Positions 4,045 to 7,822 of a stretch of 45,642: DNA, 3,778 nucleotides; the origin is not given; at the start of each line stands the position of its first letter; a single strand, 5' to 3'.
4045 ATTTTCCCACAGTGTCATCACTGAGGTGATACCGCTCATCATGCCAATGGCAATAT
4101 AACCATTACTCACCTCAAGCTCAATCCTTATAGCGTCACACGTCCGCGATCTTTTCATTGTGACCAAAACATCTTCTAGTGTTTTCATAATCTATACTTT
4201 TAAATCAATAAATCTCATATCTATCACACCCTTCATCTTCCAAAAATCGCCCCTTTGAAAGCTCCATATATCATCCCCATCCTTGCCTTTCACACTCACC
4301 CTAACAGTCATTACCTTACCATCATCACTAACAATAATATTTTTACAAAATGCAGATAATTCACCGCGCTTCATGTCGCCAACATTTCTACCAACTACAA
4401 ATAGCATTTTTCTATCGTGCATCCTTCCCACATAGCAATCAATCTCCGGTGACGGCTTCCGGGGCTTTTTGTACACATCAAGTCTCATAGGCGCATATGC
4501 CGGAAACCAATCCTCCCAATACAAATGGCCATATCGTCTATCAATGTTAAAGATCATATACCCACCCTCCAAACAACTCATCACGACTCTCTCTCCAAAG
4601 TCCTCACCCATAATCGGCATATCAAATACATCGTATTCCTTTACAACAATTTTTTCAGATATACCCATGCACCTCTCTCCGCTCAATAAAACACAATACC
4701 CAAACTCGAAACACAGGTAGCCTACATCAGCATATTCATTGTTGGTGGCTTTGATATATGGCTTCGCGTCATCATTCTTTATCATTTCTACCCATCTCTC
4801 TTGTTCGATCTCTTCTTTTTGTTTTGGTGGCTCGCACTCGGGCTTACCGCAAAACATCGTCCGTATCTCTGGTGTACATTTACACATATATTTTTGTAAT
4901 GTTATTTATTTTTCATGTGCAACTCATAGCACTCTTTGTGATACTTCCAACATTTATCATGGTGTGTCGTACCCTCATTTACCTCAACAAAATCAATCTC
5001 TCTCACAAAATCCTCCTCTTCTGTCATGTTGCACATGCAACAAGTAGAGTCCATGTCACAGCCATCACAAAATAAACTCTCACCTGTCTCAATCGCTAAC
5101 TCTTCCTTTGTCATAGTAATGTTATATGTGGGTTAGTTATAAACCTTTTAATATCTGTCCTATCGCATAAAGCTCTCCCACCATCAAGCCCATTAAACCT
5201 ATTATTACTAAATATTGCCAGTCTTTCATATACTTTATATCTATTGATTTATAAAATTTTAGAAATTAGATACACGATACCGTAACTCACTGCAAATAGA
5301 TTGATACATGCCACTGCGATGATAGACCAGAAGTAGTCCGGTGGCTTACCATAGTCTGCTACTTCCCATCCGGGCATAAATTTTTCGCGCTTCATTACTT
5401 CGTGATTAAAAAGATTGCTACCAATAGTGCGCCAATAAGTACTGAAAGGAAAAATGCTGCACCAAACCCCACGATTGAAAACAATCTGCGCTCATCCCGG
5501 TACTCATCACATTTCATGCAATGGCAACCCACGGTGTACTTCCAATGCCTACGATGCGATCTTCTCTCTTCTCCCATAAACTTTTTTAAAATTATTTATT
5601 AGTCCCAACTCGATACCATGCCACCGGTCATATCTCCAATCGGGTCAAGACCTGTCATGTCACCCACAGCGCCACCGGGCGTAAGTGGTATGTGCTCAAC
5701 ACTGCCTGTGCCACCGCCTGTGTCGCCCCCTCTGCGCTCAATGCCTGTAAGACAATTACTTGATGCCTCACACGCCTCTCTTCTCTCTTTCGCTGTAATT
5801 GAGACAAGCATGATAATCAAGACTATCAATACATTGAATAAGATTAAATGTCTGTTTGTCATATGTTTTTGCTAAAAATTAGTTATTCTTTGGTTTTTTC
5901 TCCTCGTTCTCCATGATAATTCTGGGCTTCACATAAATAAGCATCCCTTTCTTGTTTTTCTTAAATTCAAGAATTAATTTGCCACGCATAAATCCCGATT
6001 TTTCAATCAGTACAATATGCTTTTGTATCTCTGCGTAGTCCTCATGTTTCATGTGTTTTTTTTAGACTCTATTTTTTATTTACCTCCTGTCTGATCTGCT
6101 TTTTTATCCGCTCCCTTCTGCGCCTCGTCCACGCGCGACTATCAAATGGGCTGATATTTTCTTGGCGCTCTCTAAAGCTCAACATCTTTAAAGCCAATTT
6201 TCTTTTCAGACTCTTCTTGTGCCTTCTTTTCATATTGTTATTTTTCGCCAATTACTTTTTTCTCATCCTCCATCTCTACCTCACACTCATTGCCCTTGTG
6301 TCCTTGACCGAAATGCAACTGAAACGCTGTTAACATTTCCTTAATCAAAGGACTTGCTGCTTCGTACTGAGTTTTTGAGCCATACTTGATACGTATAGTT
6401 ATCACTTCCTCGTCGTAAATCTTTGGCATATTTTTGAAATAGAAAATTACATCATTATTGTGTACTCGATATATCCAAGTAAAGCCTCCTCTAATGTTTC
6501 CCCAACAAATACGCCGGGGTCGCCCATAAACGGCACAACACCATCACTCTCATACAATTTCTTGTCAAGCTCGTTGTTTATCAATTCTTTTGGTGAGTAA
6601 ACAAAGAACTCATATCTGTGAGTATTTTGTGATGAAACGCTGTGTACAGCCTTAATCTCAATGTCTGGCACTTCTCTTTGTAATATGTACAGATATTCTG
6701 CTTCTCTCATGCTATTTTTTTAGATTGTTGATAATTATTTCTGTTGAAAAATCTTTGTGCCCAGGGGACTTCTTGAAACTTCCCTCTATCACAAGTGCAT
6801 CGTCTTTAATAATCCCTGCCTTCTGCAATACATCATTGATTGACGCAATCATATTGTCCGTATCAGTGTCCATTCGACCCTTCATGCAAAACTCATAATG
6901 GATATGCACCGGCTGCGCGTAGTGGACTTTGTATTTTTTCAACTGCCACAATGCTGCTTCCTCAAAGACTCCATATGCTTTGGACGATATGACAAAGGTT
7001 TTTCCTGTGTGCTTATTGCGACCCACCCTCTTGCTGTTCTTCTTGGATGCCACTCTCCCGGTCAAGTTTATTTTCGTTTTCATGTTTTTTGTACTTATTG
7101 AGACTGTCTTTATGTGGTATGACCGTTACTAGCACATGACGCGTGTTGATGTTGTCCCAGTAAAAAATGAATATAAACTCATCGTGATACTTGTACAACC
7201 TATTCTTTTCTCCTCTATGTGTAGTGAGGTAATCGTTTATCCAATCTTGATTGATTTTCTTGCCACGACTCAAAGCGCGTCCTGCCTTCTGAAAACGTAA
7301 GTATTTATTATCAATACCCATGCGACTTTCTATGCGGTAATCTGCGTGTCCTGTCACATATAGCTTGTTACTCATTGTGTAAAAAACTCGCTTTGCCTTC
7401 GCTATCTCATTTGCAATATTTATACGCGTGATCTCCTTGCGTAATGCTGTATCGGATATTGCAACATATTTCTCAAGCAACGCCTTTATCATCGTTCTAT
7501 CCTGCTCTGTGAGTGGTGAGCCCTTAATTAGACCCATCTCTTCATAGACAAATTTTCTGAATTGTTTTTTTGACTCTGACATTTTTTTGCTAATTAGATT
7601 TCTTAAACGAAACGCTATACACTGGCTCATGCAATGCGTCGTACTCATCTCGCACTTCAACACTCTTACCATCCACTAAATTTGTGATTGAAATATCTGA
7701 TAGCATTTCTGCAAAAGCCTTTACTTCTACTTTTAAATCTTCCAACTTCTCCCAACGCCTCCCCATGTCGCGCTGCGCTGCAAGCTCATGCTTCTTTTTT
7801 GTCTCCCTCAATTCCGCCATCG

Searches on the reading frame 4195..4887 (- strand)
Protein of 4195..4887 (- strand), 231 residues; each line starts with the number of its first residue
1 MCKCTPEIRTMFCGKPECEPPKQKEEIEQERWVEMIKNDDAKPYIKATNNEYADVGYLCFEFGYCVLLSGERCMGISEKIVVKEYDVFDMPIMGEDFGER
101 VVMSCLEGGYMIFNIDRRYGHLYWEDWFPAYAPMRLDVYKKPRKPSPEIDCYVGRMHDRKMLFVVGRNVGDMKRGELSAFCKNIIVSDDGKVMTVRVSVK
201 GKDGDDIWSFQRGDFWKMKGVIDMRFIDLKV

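Call 13: search_protein_families(library=phrogs, proteins=[window:4195-4887:-], max_evalue=0.01)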
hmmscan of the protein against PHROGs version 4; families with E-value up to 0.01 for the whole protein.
window:4195-4887:- (231 aa): 0 families

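Call 14: search_protein_families(library=pfam, proteins=[window:4195-4887:-], max_evalue=0.01)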
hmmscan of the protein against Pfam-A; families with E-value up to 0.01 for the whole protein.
window:4195-4887:- (231 aa): 0 families

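Call 57: search_solved_structures(query=window:4195-4887:-, max_evalue=10)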
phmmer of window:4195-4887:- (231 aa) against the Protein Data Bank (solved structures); distinct sequences matched with E-value up to 10: 22.
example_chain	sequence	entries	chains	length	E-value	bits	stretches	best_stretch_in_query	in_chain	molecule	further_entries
8sef_L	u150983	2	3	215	0.0019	20.7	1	91-180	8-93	Cy137C02 Fab light chain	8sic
6wds_L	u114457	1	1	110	0.0046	19.4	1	96-157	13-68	EV68-159 light chain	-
11iw_D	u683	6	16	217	0.033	16.6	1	91-156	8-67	Antibody RVA122 Light Chain | Monoclonal Antibody RVA122 Light Chain | RVA122 Fab Light Chain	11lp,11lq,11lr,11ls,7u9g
7ryv_F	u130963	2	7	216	0.17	14.3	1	96-157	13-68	Ab1573 Fab light chain | CD4 binding site antibody Ab1573 - Fab light chain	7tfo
4fqj_L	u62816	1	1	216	0.27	13.6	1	97-157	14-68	antibody CR8071 light chain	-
4fqk_F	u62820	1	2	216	0.31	13.4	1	97-156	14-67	Antibody CR8059 Light Chain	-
3bd3_A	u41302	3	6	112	0.31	13.4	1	96-153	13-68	catalytic antibody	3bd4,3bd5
43c9_A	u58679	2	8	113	0.32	13.4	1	96-155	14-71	PROTEIN (IMMUNOGLOBULIN (LIGHT CHAIN))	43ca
7m6e_C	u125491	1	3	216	0.62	12.4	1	97-156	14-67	BG10-19 Fab Light Chain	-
7k7h_L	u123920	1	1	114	0.67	12.3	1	96-138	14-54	Fab Light Chain Variable Domain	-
2g5b_A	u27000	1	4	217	0.75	12.2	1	96-153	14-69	6A7 Fab Light Chain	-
1ggb_H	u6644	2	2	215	0.82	12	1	41-111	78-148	IGG2A-KAPPA 50.1 FAB (HEAVY CHAIN)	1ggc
1t4k_A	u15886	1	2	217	0.82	12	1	97-144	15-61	IMMUNOGLOBULIN IGG1, KAPPA LIGHT CHAIN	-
6meg_L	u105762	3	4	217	0.86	12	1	97-156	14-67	antibody HEPC46 Light Chain | HEPC46 Light Chain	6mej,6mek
1ggi_H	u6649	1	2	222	0.87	12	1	41-111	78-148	IGG2A 50.1 FAB (HEAVY CHAIN)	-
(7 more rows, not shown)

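Call 60: find_homologous_proteins(query=window:4195-4887:-, max_evalue=0.001)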
Query window:4195-4887:- (231 aa): 1 proteins with E <= 0.001 among 45 candidates.
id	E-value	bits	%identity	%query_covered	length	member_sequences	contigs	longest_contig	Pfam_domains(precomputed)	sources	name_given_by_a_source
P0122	3.3e-151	519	100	96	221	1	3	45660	-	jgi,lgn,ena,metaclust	metaclust:\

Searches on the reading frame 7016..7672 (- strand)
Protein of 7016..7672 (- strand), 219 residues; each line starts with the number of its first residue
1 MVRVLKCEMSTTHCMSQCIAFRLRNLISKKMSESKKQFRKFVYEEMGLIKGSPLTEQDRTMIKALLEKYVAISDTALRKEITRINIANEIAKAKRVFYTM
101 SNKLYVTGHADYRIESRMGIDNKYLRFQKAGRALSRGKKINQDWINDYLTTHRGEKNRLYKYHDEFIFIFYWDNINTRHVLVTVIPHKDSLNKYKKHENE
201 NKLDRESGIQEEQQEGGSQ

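Call 54: search_protein_families(library=pfam, proteins=[window:7016-7672:-], max_evalue=0.05)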
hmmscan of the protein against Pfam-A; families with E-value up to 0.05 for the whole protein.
window:7016-7672:- (219 aa): 1 family
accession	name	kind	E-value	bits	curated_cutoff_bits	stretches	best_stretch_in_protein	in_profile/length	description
PF25082.1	GIPC1_GH2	-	0.041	14.7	27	0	60-85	28-53/91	GIPC1-3 GH2 domain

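Call 55: search_protein_families(library=phrogs, proteins=[window:7016-7672:-], max_evalue=0.01)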
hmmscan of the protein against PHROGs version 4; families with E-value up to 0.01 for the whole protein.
window:7016-7672:- (219 aa): 0 families
